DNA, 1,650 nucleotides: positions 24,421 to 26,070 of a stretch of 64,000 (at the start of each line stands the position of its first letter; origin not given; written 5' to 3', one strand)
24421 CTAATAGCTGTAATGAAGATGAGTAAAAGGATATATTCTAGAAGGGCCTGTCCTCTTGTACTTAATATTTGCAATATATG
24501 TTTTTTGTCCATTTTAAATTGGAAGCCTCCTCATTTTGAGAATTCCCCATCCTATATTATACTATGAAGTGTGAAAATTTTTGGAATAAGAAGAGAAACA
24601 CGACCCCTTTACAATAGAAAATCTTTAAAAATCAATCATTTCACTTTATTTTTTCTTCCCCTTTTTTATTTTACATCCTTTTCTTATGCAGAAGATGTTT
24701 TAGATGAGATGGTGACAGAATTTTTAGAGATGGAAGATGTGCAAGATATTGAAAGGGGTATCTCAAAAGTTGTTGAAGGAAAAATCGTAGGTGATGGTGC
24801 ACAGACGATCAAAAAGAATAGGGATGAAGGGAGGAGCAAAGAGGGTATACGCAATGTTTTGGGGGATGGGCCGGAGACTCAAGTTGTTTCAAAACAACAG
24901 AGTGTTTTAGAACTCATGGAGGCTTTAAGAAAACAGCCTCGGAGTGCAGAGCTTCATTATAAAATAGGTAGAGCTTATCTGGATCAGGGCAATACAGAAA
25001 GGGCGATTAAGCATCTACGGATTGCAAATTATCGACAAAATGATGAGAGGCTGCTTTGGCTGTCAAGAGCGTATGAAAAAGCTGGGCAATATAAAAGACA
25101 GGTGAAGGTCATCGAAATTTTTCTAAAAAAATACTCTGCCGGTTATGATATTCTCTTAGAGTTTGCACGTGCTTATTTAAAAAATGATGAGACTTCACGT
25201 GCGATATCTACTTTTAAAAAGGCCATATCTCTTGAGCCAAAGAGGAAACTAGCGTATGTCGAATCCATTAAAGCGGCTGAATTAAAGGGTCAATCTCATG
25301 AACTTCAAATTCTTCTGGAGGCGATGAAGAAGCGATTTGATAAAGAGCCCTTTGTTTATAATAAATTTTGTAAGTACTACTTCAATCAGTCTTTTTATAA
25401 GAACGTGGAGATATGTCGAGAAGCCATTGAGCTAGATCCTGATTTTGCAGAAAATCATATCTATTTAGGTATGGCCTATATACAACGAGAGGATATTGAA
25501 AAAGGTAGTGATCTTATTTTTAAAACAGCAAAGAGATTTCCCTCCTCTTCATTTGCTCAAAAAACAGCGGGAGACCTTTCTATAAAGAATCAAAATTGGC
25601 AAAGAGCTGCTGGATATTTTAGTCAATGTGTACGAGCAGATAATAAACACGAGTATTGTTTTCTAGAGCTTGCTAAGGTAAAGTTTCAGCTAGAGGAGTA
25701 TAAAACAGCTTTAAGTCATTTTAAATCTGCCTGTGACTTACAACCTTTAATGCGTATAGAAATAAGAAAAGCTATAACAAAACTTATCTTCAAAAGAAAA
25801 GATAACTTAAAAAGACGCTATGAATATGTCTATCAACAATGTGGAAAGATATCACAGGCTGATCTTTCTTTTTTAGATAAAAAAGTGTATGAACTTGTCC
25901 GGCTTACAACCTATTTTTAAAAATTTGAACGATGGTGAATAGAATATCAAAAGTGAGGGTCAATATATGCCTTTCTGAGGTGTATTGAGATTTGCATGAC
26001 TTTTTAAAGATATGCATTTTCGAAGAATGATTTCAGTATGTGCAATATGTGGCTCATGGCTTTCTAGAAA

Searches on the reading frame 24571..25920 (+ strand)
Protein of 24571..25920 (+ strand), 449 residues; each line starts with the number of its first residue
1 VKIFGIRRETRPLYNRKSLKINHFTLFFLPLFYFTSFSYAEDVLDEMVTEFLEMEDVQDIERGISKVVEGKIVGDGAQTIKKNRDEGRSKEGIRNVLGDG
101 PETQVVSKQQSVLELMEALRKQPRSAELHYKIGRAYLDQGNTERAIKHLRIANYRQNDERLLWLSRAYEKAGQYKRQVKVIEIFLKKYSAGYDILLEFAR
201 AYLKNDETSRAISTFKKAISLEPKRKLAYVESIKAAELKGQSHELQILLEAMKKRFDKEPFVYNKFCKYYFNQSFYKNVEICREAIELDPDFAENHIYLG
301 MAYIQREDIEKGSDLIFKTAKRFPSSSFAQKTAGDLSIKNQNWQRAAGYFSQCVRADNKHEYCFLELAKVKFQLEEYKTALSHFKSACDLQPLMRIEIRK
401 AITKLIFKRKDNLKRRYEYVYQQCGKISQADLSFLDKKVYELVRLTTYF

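Call 52: search_protein_families(library=pfam, proteins=[window:24571-25920:+], max_evalue=0.0001)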
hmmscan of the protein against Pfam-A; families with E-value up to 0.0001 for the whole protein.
window:24571-25920:+ (449 aa): 15 families
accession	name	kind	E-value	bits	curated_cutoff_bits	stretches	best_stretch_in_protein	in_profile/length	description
PF14559.12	TPR_19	-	1e-17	64.6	25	0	117-160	16-60/68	Tetratricopeptide repeat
PF13428.12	TPR_14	-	4.7e-17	61.2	23.5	0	194-231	3-40/44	Tetratricopeptide repeat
PF07719.23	TPR_2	-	1.2e-15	56.7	27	0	126-150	1-25/34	Tetratricopeptide repeat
PF13432.12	TPR_16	-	1.7e-13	51.2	32.7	0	117-152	22-57/65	Tetratricopeptide repeat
PF13431.12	TPR_17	-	2.3e-13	49.7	24.4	0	116-146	3-33/34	Tetratricopeptide repeat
PF13414.12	TPR_11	-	2.4e-13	50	26.8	0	114-140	16-42/42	TPR repeat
PF13181.12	TPR_8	-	2.3e-11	43.3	25.7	0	193-224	2-33/34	Tetratricopeptide repeat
PF00515.34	TPR_1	-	7.4e-11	41.8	27.8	0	126-150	1-25/34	Tetratricopeptide repeat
PF12895.13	ANAPC3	-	1.2e-09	38.7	27.2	0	338-385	34-80/82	Anaphase-promoting complex, cyclosome, subunit 3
PF13174.12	TPR_6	-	1.9e-09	38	26.3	0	130-150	4-24/33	Tetratricopeptide repeat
PF13176.12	TPR_7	-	3.5e-07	30.2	27.9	0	130-151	3-24/36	Tetratricopeptide repeat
PF13424.12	TPR_12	-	1.2e-06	29.1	30.1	0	110-150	27-69/77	Tetratricopeptide repeat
PF10300.15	Iml2-TPR_39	-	1.6e-05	24.3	22.2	0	305-390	242-331/467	Iml2/Tetratricopeptide repeat protein 39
PF23300.3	HEAT_Nup120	-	2.1e-05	24.9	29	0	113-156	13-56/170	Nucleoporin Nup120, HEAT repeats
PF13371.12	TPR_9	-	3.5e-05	24.2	35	0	338-395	6-61/73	Tetratricopeptide repeat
